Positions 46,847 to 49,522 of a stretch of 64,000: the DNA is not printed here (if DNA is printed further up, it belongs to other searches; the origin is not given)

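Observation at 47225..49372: Orphan, short glycyl-radical enzyme inside a glycan-degradation locus with no activating enzyme nearby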

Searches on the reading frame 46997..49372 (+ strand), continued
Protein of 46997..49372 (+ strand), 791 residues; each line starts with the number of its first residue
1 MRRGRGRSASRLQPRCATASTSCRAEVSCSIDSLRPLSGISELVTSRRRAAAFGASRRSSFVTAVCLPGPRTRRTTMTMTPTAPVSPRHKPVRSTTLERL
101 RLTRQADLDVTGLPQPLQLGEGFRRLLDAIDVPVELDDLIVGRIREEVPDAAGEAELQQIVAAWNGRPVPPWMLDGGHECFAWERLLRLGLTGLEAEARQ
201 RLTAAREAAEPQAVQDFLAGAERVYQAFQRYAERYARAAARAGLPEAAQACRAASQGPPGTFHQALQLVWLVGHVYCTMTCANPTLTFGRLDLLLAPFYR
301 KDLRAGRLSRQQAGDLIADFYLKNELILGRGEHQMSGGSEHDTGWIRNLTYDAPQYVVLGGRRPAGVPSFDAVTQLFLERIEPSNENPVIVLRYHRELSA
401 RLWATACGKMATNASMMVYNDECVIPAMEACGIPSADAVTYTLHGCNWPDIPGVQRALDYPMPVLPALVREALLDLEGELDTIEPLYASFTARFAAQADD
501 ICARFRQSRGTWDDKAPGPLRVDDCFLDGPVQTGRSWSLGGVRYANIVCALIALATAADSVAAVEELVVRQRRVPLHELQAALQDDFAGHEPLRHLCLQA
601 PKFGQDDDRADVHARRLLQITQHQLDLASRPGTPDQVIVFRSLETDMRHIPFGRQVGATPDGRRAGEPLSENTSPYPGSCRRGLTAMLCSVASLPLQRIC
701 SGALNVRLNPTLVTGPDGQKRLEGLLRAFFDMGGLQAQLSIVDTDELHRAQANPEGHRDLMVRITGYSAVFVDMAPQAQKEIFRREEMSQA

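Call 9: find_homologous_proteins(query=window:46997-49372:+, max_evalue=1e-10)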
Query window:46997-49372:+ (791 aa): 214 proteins with E <= 1e-10 among 8000 candidates; the best 120 are listed.
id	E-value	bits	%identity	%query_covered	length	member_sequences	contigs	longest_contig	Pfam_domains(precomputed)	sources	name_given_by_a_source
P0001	0.0e+0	1638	100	90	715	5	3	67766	PF02901.21,PF01228.27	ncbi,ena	-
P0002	0.0e+0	1225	77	90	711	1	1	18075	PF02901.21,PF01228.27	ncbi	ncbi:MAG: pyruvate formate lyase family protein [Candidatus Latescibacterota bacterium]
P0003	8.6e-298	1008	63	90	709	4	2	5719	PF02901.21,PF01228.27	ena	-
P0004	6.8e-296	1002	64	88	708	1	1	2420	PF02901.21,PF01228.27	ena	-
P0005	5.0e-294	996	63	89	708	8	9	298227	PF02901.21,PF01228.27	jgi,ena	-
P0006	4.9e-293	992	64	89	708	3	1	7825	PF02901.21,PF01228.27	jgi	-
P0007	1.1e-291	988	64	89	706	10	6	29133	PF02901.21,PF01228.27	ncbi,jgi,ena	jgi:formate C-acetyltransferase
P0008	4.4e-291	986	63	89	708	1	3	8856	PF02901.21,PF01228.27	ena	-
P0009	2.6e-289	980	64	88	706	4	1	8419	PF02901.21,PF01228.27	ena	-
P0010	1.8e-288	977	63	89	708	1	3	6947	PF02901.21,PF01228.27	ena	-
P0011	2.1e-287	974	62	89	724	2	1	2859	PF02901.21,PF01228.27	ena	-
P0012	9.5e-287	972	62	88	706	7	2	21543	PF02901.21,PF01228.27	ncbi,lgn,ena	-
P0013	3.1e-286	970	63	89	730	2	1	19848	PF02901.21,PF01228.27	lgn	-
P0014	2.4e-285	967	63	88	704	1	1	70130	PF02901.21,PF01228.27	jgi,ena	jgi:trans-4-hydroxy-L-proline dehydratase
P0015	2.8e-285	967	62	88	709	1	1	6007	PF02901.21,PF01228.27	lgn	-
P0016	3.6e-285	966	62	90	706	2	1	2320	PF02901.21,PF01228.27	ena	-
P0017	1.4e-284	964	62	89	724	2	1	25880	PF02901.21,PF01228.27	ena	-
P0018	2.2e-283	961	62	89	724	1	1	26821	PF02901.21,PF01228.27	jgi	-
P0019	6.7e-283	959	63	89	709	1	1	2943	PF02901.21,PF01228.27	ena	-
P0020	3.1e-282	957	61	89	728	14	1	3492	PF02901.21,PF01228.27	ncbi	-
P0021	1.6e-281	954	62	89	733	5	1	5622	PF02901.21,PF01228.27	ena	-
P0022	2.7e-281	954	62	89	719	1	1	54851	PF02901.21,PF01228.27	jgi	jgi:trans-4-hydroxy-L-proline dehydratase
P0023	3.4e-281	953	62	88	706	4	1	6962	PF02901.21,PF01228.27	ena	-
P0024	1.6e-280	951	63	89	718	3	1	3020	PF02901.21,PF01228.27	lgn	-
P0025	1.9e-280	951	61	91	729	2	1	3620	PF02901.21,PF01228.27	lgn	-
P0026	3.8e-279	947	62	89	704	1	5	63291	PF02901.21,PF01228.27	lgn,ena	-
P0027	5.2e-279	946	60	88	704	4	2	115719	PF02901.21,PF01228.27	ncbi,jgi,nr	ncbi:MAG: hypothetical protein HN712_30695 [Gemmatimonadetes bacterium]|jgi:trans-4-hydroxy-L-prolin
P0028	1.2e-278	945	61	89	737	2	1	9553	PF02901.21,PF01228.27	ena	-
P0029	2.3e-278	944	60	89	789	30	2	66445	PF02901.21,PF01228.27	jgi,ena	jgi:formate C-acetyltransferase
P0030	1.3e-277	942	61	89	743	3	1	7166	PF02901.21,PF01228.27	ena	-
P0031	2.9e-276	937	60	89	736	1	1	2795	PF02901.21,PF01228.27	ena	-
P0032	1.1e-275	935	60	89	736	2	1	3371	PF02901.21,PF01228.27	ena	-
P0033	1.8e-275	934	60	89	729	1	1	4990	PF02901.21,PF01228.27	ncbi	-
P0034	2.7e-275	934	60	88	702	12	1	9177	PF02901.21,PF01228.27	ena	-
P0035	3.5e-275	933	61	88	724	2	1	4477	PF02901.21,PF01228.27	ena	-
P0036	3.8e-275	933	59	89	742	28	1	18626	PF02901.21,PF01228.27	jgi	-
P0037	9.1e-275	932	60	89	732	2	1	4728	PF02901.21,PF01228.27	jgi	-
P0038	1.8e-274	931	60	89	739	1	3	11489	PF02901.21,PF01228.27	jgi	-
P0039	3.1e-274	930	60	89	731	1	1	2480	PF02901.21,PF01228.27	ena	-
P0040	5.8e-274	929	61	89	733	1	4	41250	PF02901.21,PF01228.27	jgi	-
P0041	2.3e-273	927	58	89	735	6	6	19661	PF02901.21,PF01228.27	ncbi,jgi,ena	-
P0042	2.4e-272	924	59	89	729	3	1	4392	PF02901.21,PF01228.27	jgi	-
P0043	2.5e-272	924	61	89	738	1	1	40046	PF02901.21,PF01228.27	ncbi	-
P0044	3.7e-272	923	62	89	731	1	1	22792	PF02901.21,PF01228.27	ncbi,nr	ncbi:MAG: hypothetical protein IT369_05830 [Candidatus Latescibacteria bacterium]|nr:hypothetical pr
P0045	1.7e-271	921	60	89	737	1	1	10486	PF02901.21,PF01228.27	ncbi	-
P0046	1.5e-270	918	60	89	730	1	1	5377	PF02901.21,PF01228.27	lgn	-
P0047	2.3e-270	917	60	89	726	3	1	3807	PF02901.21,PF01228.27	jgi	-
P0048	2.3e-270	917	58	91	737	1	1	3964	PF02901.21,PF01228.27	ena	-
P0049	4.7e-270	916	60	89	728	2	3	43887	PF02901.21,PF01228.27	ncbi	-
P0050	5.5e-270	916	59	89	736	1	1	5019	PF02901.21,PF01228.27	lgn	-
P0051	6.0e-270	916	58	89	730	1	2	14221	PF02901.21,PF01228.27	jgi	-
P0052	1.2e-269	915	59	91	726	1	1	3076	PF02901.21,PF01228.27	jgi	-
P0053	3.1e-269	914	60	89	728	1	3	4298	PF02901.21,PF01228.27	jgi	-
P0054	8.2e-269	912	60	89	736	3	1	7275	PF02901.21,PF01228.27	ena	-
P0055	2.1e-268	911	59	89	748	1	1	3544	PF02901.21,PF01228.27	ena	-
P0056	4.5e-268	910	59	89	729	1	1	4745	PF02901.21,PF01228.27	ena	-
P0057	4.6e-268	910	60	89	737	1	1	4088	PF02901.21,PF01228.27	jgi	jgi:formate C-acetyltransferase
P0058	1.6e-267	908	57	90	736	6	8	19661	PF02901.21,PF01228.27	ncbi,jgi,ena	jgi:formate C-acetyltransferase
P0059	1.9e-267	908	60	89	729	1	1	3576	PF02901.21,PF01228.27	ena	-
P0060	2.5e-267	907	59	88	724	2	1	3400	PF02901.21,PF01228.27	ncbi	-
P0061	1.2e-266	905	60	89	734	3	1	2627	PF02901.21,PF01228.27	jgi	jgi:formate C-acetyltransferase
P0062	3.7e-266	904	59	89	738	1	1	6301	PF02901.21,PF01228.27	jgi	jgi:pyruvate-formate lyase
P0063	1.5e-265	902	59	89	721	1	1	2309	PF02901.21,PF01228.27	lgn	-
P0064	3.8e-265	900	60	89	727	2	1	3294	PF02901.21,PF01228.27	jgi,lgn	jgi:formate C-acetyltransferase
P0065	5.2e-265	900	59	89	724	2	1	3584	PF02901.21,PF01228.27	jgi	-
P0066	7.8e-265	899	59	91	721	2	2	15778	PF02901.21,PF01228.27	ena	-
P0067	8.3e-265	899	59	89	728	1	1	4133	PF02901.21,PF01228.27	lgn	-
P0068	2.5e-264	898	59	89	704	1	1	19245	PF02901.21,PF01228.27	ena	-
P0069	3.0e-264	897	58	89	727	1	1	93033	PF02901.21,PF01228.27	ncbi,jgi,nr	ncbi:MAG: hypothetical protein GXP25_19785 [Planctomycetes bacterium]|nr:hypothetical protein [Planc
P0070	3.0e-264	897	59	88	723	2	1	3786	PF02901.21,PF01228.27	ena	-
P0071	3.8e-264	897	59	89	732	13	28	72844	PF02901.21,PF01228.27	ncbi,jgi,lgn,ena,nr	ncbi:MAG: pyruvate formate lyase family protein [Pseudomonadales bacterium]|nr:pyruvate formate lyas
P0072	2.2e-263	894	57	89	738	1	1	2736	PF02901.21,PF01228.27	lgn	-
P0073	5.4e-263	893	58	89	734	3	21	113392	PF02901.21,PF01228.27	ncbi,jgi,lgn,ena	-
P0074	6.7e-263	893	61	88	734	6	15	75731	PF02901.21,PF01228.27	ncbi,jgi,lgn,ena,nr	ncbi:MAG TPA: pyruvate formate lyase family protein [Armatimonadota bacterium]|jgi:pyruvate-formate 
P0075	1.0e-262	892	59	89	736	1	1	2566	PF02901.21,PF01228.27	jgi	jgi:formate C-acetyltransferase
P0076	1.4e-262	892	59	89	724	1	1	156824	PF02901.21,PF01228.27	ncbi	ncbi:MAG: pyruvate formate lyase family protein [Planctomycetota bacterium]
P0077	2.0e-262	891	57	89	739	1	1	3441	PF02901.21,PF01228.27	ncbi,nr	ncbi:MAG: hypothetical protein HOH43_21180 [Candidatus Latescibacteria bacterium]|nr:hypothetical pr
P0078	2.5e-262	891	57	89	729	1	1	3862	PF02901.21,PF01228.27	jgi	jgi:formate C-acetyltransferase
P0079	3.6e-261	887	60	88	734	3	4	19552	PF02901.21,PF01228.27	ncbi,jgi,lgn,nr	ncbi:MAG TPA: hypothetical protein GX715_05385 [Armatimonadetes bacterium]|jgi:pyruvate-formate lyas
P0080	5.1e-261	887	58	89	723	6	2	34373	PF02901.21,PF01228.27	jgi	jgi:formate C-acetyltransferase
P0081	1.8e-260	885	59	89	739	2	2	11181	PF02901.21,PF01228.27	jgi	jgi:pyruvate-formate lyase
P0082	2.2e-259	881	58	89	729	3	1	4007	PF02901.21,PF01228.27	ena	-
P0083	4.4e-259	880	58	89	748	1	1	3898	PF02901.21,PF01228.27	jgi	jgi:pyruvate-formate lyase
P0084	9.2e-259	879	59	89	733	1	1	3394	PF02901.21,PF01228.27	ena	-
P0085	1.1e-258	879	58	89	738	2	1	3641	PF02901.21,PF01228.27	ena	-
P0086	1.9e-258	878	58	89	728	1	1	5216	PF02901.21,PF01228.27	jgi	jgi:formate C-acetyltransferase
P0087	2.4e-258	878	58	89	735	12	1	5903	PF02901.21,PF01228.27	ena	-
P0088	2.7e-258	878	57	89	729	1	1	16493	PF02901.21,PF01228.27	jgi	-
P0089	1.4e-257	875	59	89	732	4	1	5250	PF02901.21,PF01228.27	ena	-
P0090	2.3e-257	874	58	89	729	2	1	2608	PF02901.21,PF01228.27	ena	-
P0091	7.3e-257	873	58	89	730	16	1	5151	PF02901.21,PF01228.27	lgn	-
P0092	9.2e-257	873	57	92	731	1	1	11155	PF02901.21,PF01228.27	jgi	-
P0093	1.8e-256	872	57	89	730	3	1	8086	PF02901.21,PF01228.27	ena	-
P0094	2.0e-256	871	57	89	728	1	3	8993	PF02901.21,PF01228.27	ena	-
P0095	4.1e-256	870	57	89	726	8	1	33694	PF02901.21,PF01228.27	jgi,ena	-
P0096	8.3e-256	869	57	90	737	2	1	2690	PF02901.21,PF01228.27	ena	-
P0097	1.1e-255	869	53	97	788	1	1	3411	PF02901.21,PF01228.27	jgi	-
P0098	2.6e-255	868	57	89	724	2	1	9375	PF02901.21,PF01228.27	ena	-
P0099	3.9e-255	867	57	89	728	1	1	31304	PF02901.21,PF01228.27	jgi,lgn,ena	-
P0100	5.9e-255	867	56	91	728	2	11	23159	PF02901.21,PF01228.27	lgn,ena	-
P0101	7.8e-255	866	60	89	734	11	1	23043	PF02901.21,PF01228.27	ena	-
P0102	8.2e-255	866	58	89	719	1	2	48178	PF02901.21,PF01228.27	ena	-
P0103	1.0e-254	866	58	89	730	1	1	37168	PF02901.21,PF01228.27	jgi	-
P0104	1.5e-254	865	56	90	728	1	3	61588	PF02901.21,PF01228.27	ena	-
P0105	1.5e-254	865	55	89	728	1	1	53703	PF02901.21,PF01228.27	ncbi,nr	ncbi:hypothetical protein GF312_06835 [Candidatus Poribacteria bacterium]|nr:hypothetical protein [C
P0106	3.4e-254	864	57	89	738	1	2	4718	PF02901.21,PF01228.27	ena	-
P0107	4.0e-254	864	58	89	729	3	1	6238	PF02901.21,PF01228.27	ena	-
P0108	6.0e-254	863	56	89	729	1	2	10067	PF02901.21,PF01228.27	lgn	-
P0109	3.7e-253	861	56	89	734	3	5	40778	PF02901.21,PF01228.27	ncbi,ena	-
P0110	4.0e-253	860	57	89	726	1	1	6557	PF02901.21,PF01228.27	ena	-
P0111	4.4e-253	860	58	89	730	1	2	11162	PF02901.21,PF01228.27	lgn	-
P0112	8.7e-253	859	57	88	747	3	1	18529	PF02901.21,PF01228.27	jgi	-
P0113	1.9e-252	858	56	89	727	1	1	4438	PF02901.21,PF01228.27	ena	-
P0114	2.6e-252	858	57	89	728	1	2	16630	PF02901.21,PF01228.27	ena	-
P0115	3.1e-252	858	57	88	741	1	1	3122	PF02901.21,PF01228.27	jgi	-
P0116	1.1e-251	856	56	90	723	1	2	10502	PF02901.21,PF01228.27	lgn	-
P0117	1.5e-251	855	57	89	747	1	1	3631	PF02901.21,PF01228.27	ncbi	-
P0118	3.8e-251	854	56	89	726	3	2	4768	PF02901.21,PF01228.27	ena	-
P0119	2.4e-250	851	56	89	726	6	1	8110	PF02901.21,PF01228.27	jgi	jgi:pyruvate-formate lyase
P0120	1.2e-249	849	56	90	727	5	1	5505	PF02901.21,PF01228.27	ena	-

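Call 12: find_encoding_contigs(protein=P0005, flank=10000, max_places=3)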
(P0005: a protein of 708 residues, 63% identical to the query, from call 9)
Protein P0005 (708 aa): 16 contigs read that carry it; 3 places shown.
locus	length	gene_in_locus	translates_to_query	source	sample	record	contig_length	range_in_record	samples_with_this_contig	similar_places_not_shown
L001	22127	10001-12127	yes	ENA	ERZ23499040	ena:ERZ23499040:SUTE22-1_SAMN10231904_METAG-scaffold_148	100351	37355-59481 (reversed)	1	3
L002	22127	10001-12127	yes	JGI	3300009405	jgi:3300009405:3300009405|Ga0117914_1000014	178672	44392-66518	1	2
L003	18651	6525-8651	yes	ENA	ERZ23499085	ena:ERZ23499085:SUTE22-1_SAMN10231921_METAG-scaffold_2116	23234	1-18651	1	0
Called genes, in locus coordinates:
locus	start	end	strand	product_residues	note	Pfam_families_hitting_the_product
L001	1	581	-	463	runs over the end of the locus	PF00884:Sulfatase, PF01663:Phosphodiest (faint), PF16347:SGSH_C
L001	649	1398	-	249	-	PF00190:Cupin_1 (faint), PF05899:Cupin_3 (faint), PF02311:AraC_binding, PF07883:Cupin_2, PF02311:AraC_binding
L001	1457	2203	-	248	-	PF06452:CBM9_1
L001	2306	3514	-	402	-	PF13088:BNR_2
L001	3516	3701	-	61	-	-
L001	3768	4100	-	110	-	-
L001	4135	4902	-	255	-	PF00106:adh_short, PF08659:KR, PF23441:SDR, PF13561:adh_short_C2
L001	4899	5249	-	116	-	-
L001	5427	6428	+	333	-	PF03786:UxuA, PF01261:AP_endonuc_2, PF03786:UxuA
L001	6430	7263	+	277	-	PF01261:AP_endonuc_2 (weak)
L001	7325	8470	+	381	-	PF00285:Citrate_synt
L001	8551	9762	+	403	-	PF01979:Amidohydro_1, PF07969:Amidohydro_3 (weak)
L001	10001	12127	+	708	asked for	PF02901:PFL-like, PF01228:Gly_radical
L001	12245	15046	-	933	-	PF02638:GHL10, PF07075:NamZ_N, PF20732:NamZ_C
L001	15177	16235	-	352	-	-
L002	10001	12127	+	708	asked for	PF02901:PFL-like, PF01228:Gly_radical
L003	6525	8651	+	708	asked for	PF02901:PFL-like, PF01228:Gly_radical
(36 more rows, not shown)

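Call 13: find_encoding_contigs(protein=P0076, flank=10000, max_places=2)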
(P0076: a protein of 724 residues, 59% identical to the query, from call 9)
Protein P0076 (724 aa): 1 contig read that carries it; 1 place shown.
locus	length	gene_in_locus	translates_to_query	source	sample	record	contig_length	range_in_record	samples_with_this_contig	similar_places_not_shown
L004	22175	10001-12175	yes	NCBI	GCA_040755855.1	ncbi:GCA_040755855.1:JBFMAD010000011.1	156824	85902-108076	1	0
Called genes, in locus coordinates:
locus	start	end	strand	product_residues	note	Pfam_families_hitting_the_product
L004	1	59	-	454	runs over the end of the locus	PF00072:Response_reg (weak), PF00158:Sigma54_activat, PF14532:Sigma54_activ_2, PF07724:AAA_2 (weak), PF07728:AAA_5, PF25601:AAA_lid_14, PF02954:HTH_8, PF13384:HTH_23 (faint), +1 more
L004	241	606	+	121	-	PF01740:STAS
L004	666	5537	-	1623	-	PF01011:PQQ (faint), PF13360:PQQ_2, PF13570:Beta-prop_ACSF4, PF13649:Methyltransf_25 (weak), PF13360:PQQ_2, PF11721:Malectin, PF24517:CBM96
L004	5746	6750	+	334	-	PF08100:Dimerisation, PF00891:Methyltransf_2, PF13489:Methyltransf_23, PF08242:Methyltransf_12 (weak), PF13649:Methyltransf_25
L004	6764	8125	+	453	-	-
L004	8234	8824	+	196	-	PF00578:AhpC-TSA (weak)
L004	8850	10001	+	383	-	PF00924:MS_channel_2nd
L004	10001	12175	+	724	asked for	PF02901:PFL-like, PF01228:Gly_radical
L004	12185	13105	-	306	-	-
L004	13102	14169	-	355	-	PF01555:N6_N4_Mtase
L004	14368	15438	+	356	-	PF01208:URO-D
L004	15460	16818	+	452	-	PF01266:DAO (weak), PF12831:FAD_oxidored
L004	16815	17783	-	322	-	PF01408:GFO_IDH_MocA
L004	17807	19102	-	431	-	PF01120:Alpha_L_fucos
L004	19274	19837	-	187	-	-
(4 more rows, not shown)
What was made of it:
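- Sulfatase and FGE genes occur in some PVC-type loci (calls 12, 13).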

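Call 17: find_encoding_contigs(protein=P0001, flank=10000, max_places=3)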
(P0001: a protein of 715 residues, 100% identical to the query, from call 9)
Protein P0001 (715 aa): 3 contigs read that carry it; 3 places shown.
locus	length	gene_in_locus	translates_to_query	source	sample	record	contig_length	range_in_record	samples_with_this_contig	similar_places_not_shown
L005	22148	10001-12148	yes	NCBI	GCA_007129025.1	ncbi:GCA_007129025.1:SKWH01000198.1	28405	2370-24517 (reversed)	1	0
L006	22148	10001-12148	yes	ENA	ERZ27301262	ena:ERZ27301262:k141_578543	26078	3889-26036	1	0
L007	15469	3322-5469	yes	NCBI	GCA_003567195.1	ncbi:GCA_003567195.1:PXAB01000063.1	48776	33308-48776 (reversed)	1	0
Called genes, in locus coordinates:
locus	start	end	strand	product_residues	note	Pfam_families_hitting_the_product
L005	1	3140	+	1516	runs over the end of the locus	PF27051:TamB_N (faint), PF04357:TamB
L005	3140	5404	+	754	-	PF07244:POTRA (weak), PF01103:Omp85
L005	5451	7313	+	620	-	PF00920:ILVD_EDD_N, PF24877:ILV_EDD_C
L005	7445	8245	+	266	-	PF01370:Epimerase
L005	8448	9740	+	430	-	PF04734:Ceramidase_alk (faint)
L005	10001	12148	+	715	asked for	PF02901:PFL-like, PF01228:Gly_radical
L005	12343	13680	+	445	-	PF02056:Glyco_hydro_4, PF11975:Glyco_hydro_4C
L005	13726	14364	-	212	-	-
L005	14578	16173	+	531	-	-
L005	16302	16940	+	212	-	PF00300:His_Phos_1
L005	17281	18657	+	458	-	PF02056:Glyco_hydro_4, PF11975:Glyco_hydro_4C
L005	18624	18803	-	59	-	-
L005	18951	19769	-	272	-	-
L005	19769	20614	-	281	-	PF00005:ABC_tran, PF13304:AAA_21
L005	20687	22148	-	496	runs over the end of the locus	PF00144:Beta-lactamase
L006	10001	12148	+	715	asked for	PF02901:PFL-like, PF01228:Gly_radical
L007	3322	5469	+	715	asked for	PF02901:PFL-like, PF01228:Gly_radical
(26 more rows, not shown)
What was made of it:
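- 47225..49372 (+): CDS of the 715-aa glycyl radical enzyme (CNW clade of PFL2-type GREs). Identical public gene call P0001 (calls 9, 17).
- Checked: The public gene call is identical (P0001, 715 aa, calls 9 and 17).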
